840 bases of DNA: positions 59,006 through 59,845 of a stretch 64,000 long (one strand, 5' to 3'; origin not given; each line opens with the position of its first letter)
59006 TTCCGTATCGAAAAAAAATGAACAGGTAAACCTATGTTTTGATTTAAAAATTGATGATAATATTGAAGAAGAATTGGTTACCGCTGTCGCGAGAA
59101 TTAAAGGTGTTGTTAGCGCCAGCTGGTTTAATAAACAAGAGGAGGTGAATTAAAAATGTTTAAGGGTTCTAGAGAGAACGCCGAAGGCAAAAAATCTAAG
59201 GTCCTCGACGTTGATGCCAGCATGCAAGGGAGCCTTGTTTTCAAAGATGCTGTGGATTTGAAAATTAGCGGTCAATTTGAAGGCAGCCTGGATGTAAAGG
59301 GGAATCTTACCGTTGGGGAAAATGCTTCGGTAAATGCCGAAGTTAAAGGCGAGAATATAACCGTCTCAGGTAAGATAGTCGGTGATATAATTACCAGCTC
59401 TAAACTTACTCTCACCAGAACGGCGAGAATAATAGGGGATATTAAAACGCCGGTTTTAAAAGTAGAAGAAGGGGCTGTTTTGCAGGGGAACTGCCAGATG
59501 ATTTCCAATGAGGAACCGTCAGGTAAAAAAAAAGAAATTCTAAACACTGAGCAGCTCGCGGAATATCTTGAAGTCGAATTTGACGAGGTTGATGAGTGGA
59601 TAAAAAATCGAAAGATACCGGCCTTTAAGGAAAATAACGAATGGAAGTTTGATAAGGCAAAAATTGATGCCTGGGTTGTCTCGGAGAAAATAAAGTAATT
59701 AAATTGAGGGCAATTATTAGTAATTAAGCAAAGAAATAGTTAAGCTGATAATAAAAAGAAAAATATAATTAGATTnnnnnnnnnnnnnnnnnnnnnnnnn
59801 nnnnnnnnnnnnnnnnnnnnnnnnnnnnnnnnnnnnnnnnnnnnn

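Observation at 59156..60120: Bactofilin with a C-terminal excisionase-type HTH, followed by a membrane-anchored HTH paralog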

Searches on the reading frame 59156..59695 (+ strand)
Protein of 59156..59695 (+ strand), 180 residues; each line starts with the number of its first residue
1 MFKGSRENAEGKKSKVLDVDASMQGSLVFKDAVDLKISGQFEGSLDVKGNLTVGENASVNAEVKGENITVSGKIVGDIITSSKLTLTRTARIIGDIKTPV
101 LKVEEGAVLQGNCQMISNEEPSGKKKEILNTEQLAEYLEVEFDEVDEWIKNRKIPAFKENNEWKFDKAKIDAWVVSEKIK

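Call 3: search_protein_families(library=pfam, proteins=[window:59156-59695:+], max_evalue=1)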
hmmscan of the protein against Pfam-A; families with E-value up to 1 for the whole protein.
window:59156-59695:+ (180 aa): 4 families
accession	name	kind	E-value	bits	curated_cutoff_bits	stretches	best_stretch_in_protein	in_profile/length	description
PF04519.19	Bactofilin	-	2.1e-23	82.8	27.9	1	16-114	2-98/98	Polymer-forming cytoskeletal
PF12728.13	HTH_17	-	3.8e-07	30.7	27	1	129-174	2-47/51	Helix-turn-helix domain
PF20597.4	pAdhesive_15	-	0.029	14.7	23.8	1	35-83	16-68/254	Putative Ice-binding-like adhesive domain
PF15943.11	YdaS_toxin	-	0.12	12.7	30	1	132-156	12-37/65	Bacterial toxin YdaS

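Call 4: search_protein_families(library=ncbifam, proteins=[window:59156-59695:+], max_evalue=1)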
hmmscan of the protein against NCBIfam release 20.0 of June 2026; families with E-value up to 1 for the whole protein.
window:59156-59695:+ (180 aa): 3 families
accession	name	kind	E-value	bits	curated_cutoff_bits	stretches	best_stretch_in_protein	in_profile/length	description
NF047737.1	antiphage_MADS1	equivalog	8.1e-12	45.2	80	1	127-174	2-49/49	methylation-associated defense system helix-turn-helix domain-containing protein MAD1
TIGR01764.1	excise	domain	5.4e-06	26.7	28.8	1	130-174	3-47/49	excisionase family DNA-binding protein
NF007837.0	PRK10549.1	equivalog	0.0072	15.1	603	1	45-93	109-157/466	envelope stress sensor histidine kinase BaeS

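Call 5: find_homologous_proteins(query=window:59156-59695:+, max_evalue=0.001)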
Query window:59156-59695:+ (180 aa): 287 proteins with E <= 0.001 among 421 candidates; the best 120 are listed.
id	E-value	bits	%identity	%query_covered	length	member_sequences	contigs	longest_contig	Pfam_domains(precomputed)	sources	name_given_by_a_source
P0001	2.2e-97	342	91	100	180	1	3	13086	PF12728.14,PF04519.20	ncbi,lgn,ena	-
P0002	1.5e-96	339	90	100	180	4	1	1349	PF12728.14,PF04519.20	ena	-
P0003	5.2e-95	334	87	100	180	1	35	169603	PF12728.14,PF04519.20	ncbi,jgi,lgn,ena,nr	ncbi:MAG: polymer-forming cytoskeletal protein [Candidatus Kappaea frigidicola]|nr:polymer-forming c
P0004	7.4e-94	330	86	100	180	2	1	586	PF12728.14,PF04519.20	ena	-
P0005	2.6e-92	325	86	100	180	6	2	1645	PF12728.14,PF04519.20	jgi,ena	-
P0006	6.4e-90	318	80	100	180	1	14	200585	PF12728.14,PF04519.20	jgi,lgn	jgi:excisionase family DNA binding protein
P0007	8.7e-90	317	79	100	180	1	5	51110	PF12728.14,PF04519.20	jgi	jgi:excisionase family DNA binding protein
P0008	1.2e-76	275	72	100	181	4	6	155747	PF12728.14,PF04519.20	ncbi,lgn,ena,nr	ncbi:MAG: polymer-forming cytoskeletal protein [Candidatus Omnitrophica bacterium]|nr:polymer-formin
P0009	4.0e-74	266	70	100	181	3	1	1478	PF12728.14,PF04519.20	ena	-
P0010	1.2e-72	262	69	100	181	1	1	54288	PF12728.14,PF04519.20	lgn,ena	-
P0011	3.1e-71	257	67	100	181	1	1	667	PF12728.14,PF04519.20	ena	-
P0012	3.0e-70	254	68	100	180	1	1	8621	PF12728.14,PF04519.20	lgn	-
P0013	3.8e-69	250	65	100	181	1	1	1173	PF12728.14,PF04519.20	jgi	-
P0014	5.1e-69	250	67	100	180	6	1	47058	PF12728.14,PF04519.20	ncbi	-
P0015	4.4e-67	243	66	100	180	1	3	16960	PF12728.14,PF04519.20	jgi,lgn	jgi:excisionase family DNA binding protein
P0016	6.5e-67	243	64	100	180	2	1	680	PF12728.14,PF04519.20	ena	-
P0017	2.1e-65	238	66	92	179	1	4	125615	PF12728.14,PF04519.20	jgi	jgi:excisionase family DNA binding protein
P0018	2.2e-61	225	86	68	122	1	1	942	PF12728.14,PF04519.20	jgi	jgi:excisionase family DNA binding protein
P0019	3.1e-57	211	59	93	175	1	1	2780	PF12728.14,PF04519.20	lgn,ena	-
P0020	9.4e-57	210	56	92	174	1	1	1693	PF12728.14,PF04519.20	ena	-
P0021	4.5e-56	208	53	99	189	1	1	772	PF12728.14,PF04519.20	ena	-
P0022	1.5e-55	206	53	98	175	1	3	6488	PF12728.14,PF04519.20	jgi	jgi:excisionase family DNA binding protein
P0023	1.6e-55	206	55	92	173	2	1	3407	PF12728.14,PF04519.20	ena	-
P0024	2.0e-55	205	55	97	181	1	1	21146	PF12728.14,PF04519.20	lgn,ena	-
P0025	2.9e-55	205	54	96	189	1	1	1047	PF12728.14,PF04519.20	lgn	-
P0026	4.3e-55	204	58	93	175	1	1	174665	PF12728.14,PF04519.20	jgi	jgi:excisionase family DNA binding protein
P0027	4.5e-55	204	55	92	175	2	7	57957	PF12728.14,PF04519.20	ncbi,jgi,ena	-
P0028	7.1e-55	204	52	95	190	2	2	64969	PF12728.14,PF04519.20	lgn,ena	-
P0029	7.8e-55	204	56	92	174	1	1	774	PF12728.14,PF04519.20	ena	-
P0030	1.0e-54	203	55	92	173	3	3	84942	PF12728.14,PF04519.20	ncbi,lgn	-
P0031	2.1e-54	202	55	92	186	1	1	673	PF12728.14,PF04519.20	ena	-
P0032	2.9e-54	202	55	97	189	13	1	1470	PF12728.14,PF04519.20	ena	-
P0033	3.1e-54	202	56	92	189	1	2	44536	PF12728.14,PF04519.20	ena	-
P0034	3.2e-54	202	58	93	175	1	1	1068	PF12728.14,PF04519.20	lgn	-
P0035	3.3e-54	202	55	92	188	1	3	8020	PF12728.14,PF04519.20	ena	-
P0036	6.2e-54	201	55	92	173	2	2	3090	PF12728.14,PF04519.20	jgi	-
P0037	8.9e-54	200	55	92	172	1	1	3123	PF12728.14,PF04519.20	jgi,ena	-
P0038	9.0e-54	200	52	92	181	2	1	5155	PF12728.14,PF04519.20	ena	-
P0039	1.3e-53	200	53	92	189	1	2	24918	PF12728.14,PF04519.20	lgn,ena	-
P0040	1.4e-53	199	56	92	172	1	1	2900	PF12728.14,PF04519.20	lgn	-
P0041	1.5e-53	199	55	93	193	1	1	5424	PF12728.14,PF04519.20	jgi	-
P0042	1.7e-53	199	56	93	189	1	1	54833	PF12728.14,PF04519.20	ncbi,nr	ncbi:MAG: polymer-forming cytoskeletal protein [Candidatus Omnitrophica bacterium]|nr:polymer-formin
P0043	2.3e-53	199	53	93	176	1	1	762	PF12728.14,PF04519.20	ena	-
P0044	2.9e-53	198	54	97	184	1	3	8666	PF12728.14,PF04519.20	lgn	-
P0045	3.3e-53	198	51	100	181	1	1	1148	PF12728.14,PF04519.20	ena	-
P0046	3.4e-53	198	52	96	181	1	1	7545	PF12728.14,PF04519.20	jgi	-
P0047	4.7e-53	198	49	99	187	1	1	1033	PF12728.14,PF04519.20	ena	-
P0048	5.4e-53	198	51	100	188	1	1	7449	PF12728.14,PF04519.20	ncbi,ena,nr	ncbi:MAG: polymer-forming cytoskeletal protein [Omnitrophica bacterium]|nr:polymer-forming cytoskele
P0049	5.6e-53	198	55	92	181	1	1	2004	PF12728.14,PF04519.20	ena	-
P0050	6.3e-53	197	53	98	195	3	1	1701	PF12728.14,PF04519.20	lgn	-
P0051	9.1e-53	197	53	92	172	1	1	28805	PF12728.14,PF04519.20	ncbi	ncbi:polymer-forming cytoskeletal protein [Candidatus Omnitrophota bacterium]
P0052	1.2e-52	196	53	92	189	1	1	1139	PF12728.14,PF04519.20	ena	-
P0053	1.3e-52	196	52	97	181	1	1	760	PF12728.14,PF04519.20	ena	-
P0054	1.3e-52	196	54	92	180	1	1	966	PF12728.14,PF04519.20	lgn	-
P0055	1.7e-52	196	52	93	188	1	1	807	PF12728.14,PF04519.20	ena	-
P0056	1.8e-52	196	52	99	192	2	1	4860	PF12728.14,PF04519.20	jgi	jgi:excisionase family DNA binding protein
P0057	1.8e-52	196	54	95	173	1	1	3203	PF12728.14,PF04519.20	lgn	-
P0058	1.8e-52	196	51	95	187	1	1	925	PF12728.14,PF04519.20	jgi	jgi:excisionase family DNA binding protein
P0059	1.8e-52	196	52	95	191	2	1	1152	PF12728.14,PF04519.20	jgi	-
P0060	2.0e-52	196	57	92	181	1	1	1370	PF12728.14,PF04519.20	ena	-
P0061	2.0e-52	196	53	92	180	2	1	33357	PF12728.14,PF04519.20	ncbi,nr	ncbi:MAG: polymer-forming cytoskeletal protein [Candidatus Omnitrophica bacterium]|nr:polymer-formin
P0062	2.2e-52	196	51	92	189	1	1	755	PF12728.14,PF04519.20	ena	-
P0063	2.5e-52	195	52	99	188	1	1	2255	PF12728.14,PF04519.20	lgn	-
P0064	2.9e-52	195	53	93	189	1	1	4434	PF12728.14,PF04519.20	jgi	-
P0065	3.1e-52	195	49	97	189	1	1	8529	PF12728.14,PF04519.20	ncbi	-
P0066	4.0e-52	195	53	97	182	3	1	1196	PF12728.14,PF04519.20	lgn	-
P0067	5.9e-52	194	52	92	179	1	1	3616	PF12728.14,PF04519.20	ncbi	-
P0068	6.3e-52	194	51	95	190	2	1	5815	PF12728.14,PF04519.20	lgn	-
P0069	6.8e-52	194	52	95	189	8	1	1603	PF12728.14,PF04519.20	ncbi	-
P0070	1.0e-51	193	51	92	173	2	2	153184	PF12728.14,PF04519.20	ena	-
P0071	1.1e-51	193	54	92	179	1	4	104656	PF12728.14,PF04519.20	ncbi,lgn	-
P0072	1.1e-51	193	53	92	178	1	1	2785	PF12728.14,PF04519.20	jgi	-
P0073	1.3e-51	193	54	92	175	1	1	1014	PF12728.14,PF04519.20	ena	-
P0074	1.3e-51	193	50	93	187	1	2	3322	PF12728.14,PF04519.20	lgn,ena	-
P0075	1.3e-51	193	50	100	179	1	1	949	PF12728.14,PF04519.20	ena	-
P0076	1.5e-51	193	52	92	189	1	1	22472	PF12728.14,PF04519.20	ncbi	-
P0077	1.5e-51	193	51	92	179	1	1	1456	PF12728.14,PF04519.20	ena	-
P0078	2.7e-51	192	53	93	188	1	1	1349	PF12728.14,PF04519.20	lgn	-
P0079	2.9e-51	192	53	93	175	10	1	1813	PF12728.14,PF04519.20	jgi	-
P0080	3.0e-51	192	48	99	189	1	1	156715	PF12728.14,PF04519.20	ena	-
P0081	3.6e-51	192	52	99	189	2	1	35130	PF12728.14,PF04519.20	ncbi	ncbi:polymer-forming cytoskeletal protein [Candidatus Omnitrophota bacterium]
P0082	4.0e-51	191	55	92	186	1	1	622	PF12728.14,PF04519.20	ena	-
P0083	5.9e-51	191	50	99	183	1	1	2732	PF12728.14,PF04519.20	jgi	jgi:excisionase family DNA binding protein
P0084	6.5e-51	191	53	96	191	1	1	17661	PF12728.14,PF04519.20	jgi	jgi:excisionase family DNA binding protein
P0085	9.9e-51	190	53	93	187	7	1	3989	PF12728.14,PF04519.20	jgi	-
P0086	1.4e-50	190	52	92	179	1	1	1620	PF12728.14,PF04519.20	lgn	-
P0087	1.4e-50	190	53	93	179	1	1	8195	PF12728.14,PF04519.20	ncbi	-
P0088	1.6e-50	190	52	97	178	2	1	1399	PF12728.14,PF04519.20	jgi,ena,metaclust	metaclust:\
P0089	1.6e-50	189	53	93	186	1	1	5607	PF12728.14,PF04519.20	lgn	-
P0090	1.8e-50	189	52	92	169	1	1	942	PF12728.14,PF04519.20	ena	-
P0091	1.9e-50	189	52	92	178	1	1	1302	PF12728.14,PF04519.20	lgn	-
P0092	2.3e-50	189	50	92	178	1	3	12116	PF12728.14,PF04519.20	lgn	-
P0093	3.0e-50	189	52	100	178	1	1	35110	PF12728.14,PF04519.20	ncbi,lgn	ncbi:MAG: polymer-forming cytoskeletal protein [Candidatus Omnitrophota bacterium]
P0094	3.3e-50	188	52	92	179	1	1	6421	PF12728.14,PF04519.20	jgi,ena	-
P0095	4.4e-50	188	52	96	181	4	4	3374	PF12728.14,PF04519.20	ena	-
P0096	4.7e-50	188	52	97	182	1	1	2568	PF12728.14,PF04519.20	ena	-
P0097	7.8e-50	187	51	97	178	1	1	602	PF12728.14,PF04519.20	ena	-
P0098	8.5e-50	187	51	92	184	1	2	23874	PF12728.14,PF04519.20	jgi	jgi:excisionase family DNA binding protein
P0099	9.1e-50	187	52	93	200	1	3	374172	PF12728.14,PF04519.20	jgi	-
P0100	1.2e-49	187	51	92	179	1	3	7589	PF12728.14,PF04519.20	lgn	-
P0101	1.2e-49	187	50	92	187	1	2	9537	PF12728.14,PF04519.20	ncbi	-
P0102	1.3e-49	187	51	98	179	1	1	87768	PF12728.14,PF04519.20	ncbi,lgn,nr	ncbi:MAG: polymer-forming cytoskeletal protein [Candidatus Omnitrophica bacterium]|nr:polymer-formin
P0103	1.5e-49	186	50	97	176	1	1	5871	PF12728.14,PF04519.20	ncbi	-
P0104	1.7e-49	186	52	92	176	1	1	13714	PF12728.14,PF04519.20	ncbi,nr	ncbi:MAG: polymer-forming cytoskeletal protein [Candidatus Omnitrophota bacterium]|nr:polymer-formin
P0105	1.7e-49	186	52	92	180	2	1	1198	PF12728.14,PF04519.20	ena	-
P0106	1.9e-49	186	50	99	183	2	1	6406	PF12728.14,PF04519.20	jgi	-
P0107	2.0e-49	186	50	96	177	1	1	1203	PF12728.14,PF04519.20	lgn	-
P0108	2.1e-49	186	50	92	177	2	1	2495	PF12728.14,PF04519.20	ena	-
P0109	2.3e-49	186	51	98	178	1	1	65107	PF12728.14,PF04519.20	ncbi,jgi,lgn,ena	-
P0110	2.3e-49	186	50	92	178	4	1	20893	PF12728.14,PF04519.20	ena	-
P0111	2.7e-49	186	50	92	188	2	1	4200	PF12728.14,PF04519.20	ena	-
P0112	2.9e-49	185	51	92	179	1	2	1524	PF12728.14,PF04519.20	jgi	jgi:excisionase family DNA binding protein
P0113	3.2e-49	185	51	92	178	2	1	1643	PF12728.14,PF04519.20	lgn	-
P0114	3.2e-49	185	49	94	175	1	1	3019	PF12728.14,PF04519.20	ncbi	ncbi:MAG: polymer-forming cytoskeletal protein [Candidatus Omnitrophota bacterium]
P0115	3.3e-49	185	55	92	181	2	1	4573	PF12728.14,PF04519.20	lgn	-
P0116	3.9e-49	185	51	92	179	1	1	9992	PF12728.14,PF04519.20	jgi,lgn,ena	-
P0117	3.9e-49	185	53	91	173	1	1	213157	PF12728.14,PF04519.20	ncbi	ncbi:MAG: polymer-forming cytoskeletal protein [Candidatus Omnitrophota bacterium]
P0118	4.3e-49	185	50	97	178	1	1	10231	PF12728.14,PF04519.20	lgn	-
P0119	4.5e-49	185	47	99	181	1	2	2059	PF12728.14,PF04519.20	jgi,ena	-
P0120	5.0e-49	185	50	95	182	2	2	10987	PF12728.14,PF04519.20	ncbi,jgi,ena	-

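Call 11: find_related_loci(query=A1, collection=genome_contigs, flank=5000)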
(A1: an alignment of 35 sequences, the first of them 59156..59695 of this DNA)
Query A1 (180 aa) in genome_contigs; peptide patterns used: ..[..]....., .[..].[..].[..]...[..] (x = any residue, [..] = any of these).
599 stretches matched a pattern (row limit reached: there are more); 525 encode a relative of the query (tblastn E <= 1e-3); the best 80 are kept; 80 distinct loci.
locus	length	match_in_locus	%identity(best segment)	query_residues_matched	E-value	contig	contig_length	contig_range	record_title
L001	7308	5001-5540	91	1-180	1e-104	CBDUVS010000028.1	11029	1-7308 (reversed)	MAG TPA_asm: uncultured bacterium isolate SRR21487743_metabat2_69 genome assembly, contig: ERZ25748485.1644, whole genom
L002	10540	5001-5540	87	1-180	8e-103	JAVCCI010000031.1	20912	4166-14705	MAG: Candidatus Kappaea frigidicola isolate MAG_3300035698_1500 Ga0374944_155081, whole genome shotgun sequence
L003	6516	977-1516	86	1-180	9e-101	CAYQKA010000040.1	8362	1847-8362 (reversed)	MAG TPA_asm: uncultured Planctomycetia bacterium isolate SRP191223_co1_261 genome assembly, contig: NODE_10724_length_83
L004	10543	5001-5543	72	1-180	2e-84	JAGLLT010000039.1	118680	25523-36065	MAG: Candidatus Omnitrophota bacterium isolate RS_5_28 ROV157_5.bin.28.fa_39, whole genome shotgun sequence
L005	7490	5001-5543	72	1-180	7e-84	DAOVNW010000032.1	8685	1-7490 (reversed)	MAG TPA_asm: Candidatus Omnitrophota bacterium isolate CSMAG_1507 CSMAG_1507_k141_2564366_length_8685_cov_21.0000, whole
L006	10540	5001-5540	67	1-180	2e-76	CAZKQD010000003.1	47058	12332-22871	MAG TPA_asm: uncultured Planctomycetia bacterium isolate binchicken_co34_548 genome assembly, contig: NODE_977_length_47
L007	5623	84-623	64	1-180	8e-73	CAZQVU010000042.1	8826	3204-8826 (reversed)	MAG TPA_asm: uncultured Planctomycetia bacterium isolate binchicken_co6_456 genome assembly, contig: NODE_10064_length_8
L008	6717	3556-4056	55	15-180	8e-61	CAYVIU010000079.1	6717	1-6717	MAG TPA_asm: uncultured Planctomycetia bacterium isolate SRP077602_co2_161 genome assembly, contig: NODE_16902_length_67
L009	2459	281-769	58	15-180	4e-61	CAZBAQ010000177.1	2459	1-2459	MAG TPA_asm: uncultured Planctomycetia bacterium isolate SRP178699_co2_132 genome assembly, contig: NODE_65726_length_24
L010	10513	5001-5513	56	13-180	5e-60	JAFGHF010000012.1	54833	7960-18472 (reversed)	MAG: Candidatus Omnitrophota bacterium isolate Zod_Metabat.1437 k87_2272562, whole genome shotgun sequence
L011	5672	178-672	55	14-180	4e-60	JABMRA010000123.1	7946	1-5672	MAG: Candidatus Omnitrophota bacterium isolate bin.352 k141_5563095, whole genome shotgun sequence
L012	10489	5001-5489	54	15-180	2e-59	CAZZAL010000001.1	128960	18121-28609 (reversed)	MAG TPA_asm: uncultured Planctomycetia bacterium isolate SRP077602_co2_386 genome assembly, contig: NODE_143_length_1289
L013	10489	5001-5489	57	15-180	2e-58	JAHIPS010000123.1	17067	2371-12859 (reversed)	MAG: Candidatus Omnitrophota bacterium isolate KR13_S3.mb.80 KR13_S3.mb.80_k141_613078, whole genome shotgun sequence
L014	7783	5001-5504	56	15-178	2e-59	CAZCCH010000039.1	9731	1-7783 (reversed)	MAG TPA_asm: uncultured Planctomycetia bacterium isolate SRP077602_co2_372 genome assembly, contig: NODE_10538_length_97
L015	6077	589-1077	54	15-180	4e-59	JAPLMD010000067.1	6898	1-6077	MAG: Candidatus Omnitrophota bacterium isolate LacPavin_0920_SED5_MAG_41_13 LacPavin_0920_SED5_scaffold_2706122, whole g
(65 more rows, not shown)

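Call 15: predict_structure(alignment_id=A1)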
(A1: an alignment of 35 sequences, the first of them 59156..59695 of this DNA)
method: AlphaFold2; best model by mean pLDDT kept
length: 180 residues; sequences in the alignment: 35
mean_pLDDT: 82.6   pTM: 0.55
mean pLDDT of the five models: 82.6, 80.1, 79.8, 79.3, 78.8
residues with pLDDT >= 90: 82; 70-90: 69; 50-70: 8; < 50: 21
segments of 3 or more residues with pLDDT < 50: 1-13, 119-124
pLDDT, mean of each block of 10 residues (from residue 1): 36 63 86 91 92 94 95 96 95 95 94 75 61 86 86 85 86 72
secondary structure, 60 per line:
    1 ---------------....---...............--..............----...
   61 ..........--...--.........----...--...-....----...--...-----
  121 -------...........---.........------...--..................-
elements in order: E16-19 E23-37 E40-53 E58-70 E73-75 E78-86 E91-93 E96-98 E100-103 E108-110 E113-115 E128-130 H131-138 H142-150 E157-159 E162-166 H167-179

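Call 16: search_protein_representatives(alignment_id=A1)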
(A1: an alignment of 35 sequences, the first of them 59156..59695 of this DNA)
Query: 35 sequences, 180 profile positions. Proteins with E-value up to 0.001 (for the whole library): 31086; up to 1e-10: 8770; up to 1e-30: 48. The best 150 are listed.
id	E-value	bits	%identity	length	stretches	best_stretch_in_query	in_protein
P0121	4.3e-70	251.4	-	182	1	7-179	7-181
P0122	2.0e-68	245.9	-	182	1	2-179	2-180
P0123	2.0e-67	242.7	-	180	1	6-179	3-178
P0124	6.8e-65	234.4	-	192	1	6-178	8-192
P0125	6.7e-63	227.9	-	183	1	4-180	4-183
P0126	7.2e-62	224.6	-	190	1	2-178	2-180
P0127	3.3e-61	222.4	-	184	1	8-180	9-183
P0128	1.7e-59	216.8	-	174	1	3-178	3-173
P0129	3.9e-59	215.7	-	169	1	3-180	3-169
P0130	7.1e-59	214.8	-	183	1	8-176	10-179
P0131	2.0e-57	210.1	-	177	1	7-177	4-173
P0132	1.4e-56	207.4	-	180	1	6-179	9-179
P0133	2.6e-54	200.0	-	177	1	4-179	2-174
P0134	4.7e-54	199.1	-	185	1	6-179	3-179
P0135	1.4e-53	197.6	-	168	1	3-176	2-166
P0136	4.4e-51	189.5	-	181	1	10-179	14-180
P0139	5.2e-47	176.2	-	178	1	6-179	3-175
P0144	6.2e-41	156.4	-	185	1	8-176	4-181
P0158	3.9e-34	134.2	-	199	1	9-178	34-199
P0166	1.4e-31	125.9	-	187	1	13-177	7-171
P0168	2.8e-31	124.9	-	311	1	75-180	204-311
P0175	1.1e-28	116.4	-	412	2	33-146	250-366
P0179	1.1e-27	113.2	-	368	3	30-163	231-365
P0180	1.5e-27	112.7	-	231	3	122-177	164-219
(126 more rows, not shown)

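Call 36: list_cluster_members(proteins=[P0139, P0144, P0158, P0166, P0168, P0179, P0180, P0136, P0133, P0175])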
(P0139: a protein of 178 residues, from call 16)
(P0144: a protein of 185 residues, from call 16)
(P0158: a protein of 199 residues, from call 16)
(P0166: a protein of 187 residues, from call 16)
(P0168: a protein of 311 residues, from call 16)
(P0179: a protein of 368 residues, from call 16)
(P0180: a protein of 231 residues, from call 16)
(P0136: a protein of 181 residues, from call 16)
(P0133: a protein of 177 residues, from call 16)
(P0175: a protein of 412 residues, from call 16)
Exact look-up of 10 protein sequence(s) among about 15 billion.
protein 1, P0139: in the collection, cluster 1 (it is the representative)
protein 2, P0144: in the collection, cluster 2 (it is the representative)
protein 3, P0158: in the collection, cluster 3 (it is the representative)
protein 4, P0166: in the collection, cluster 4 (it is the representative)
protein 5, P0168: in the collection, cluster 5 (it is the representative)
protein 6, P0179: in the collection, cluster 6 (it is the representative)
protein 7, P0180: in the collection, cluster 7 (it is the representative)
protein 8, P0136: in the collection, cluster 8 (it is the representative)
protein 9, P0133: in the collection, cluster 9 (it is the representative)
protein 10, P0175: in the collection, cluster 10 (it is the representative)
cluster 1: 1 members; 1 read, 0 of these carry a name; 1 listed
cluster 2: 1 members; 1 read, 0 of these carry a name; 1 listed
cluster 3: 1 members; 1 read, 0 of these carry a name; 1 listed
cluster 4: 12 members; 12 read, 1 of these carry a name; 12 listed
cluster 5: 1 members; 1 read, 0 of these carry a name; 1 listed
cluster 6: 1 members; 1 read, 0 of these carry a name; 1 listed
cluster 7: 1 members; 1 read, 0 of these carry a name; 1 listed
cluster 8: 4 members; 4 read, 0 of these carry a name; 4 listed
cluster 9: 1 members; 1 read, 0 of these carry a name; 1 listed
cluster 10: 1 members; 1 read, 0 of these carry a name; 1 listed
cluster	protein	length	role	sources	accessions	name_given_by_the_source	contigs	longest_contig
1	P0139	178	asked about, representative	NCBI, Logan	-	-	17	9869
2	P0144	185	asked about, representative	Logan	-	-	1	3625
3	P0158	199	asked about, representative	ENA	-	-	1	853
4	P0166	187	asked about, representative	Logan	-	-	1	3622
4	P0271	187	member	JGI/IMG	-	cytoskeletal protein CcmA (bactofilin family)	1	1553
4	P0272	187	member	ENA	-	-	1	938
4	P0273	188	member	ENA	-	-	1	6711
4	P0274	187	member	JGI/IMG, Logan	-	-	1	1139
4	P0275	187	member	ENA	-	-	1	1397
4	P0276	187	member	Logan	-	-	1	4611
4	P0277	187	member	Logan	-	-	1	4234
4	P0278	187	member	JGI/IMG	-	-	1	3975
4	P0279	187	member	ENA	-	-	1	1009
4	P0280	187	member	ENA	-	-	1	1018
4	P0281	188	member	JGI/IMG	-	-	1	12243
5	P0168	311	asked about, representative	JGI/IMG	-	-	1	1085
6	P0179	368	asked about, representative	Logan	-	-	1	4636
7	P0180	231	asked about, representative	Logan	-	-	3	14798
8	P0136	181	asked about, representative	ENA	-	-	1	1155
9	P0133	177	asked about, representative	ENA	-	-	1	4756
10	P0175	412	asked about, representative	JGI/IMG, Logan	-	-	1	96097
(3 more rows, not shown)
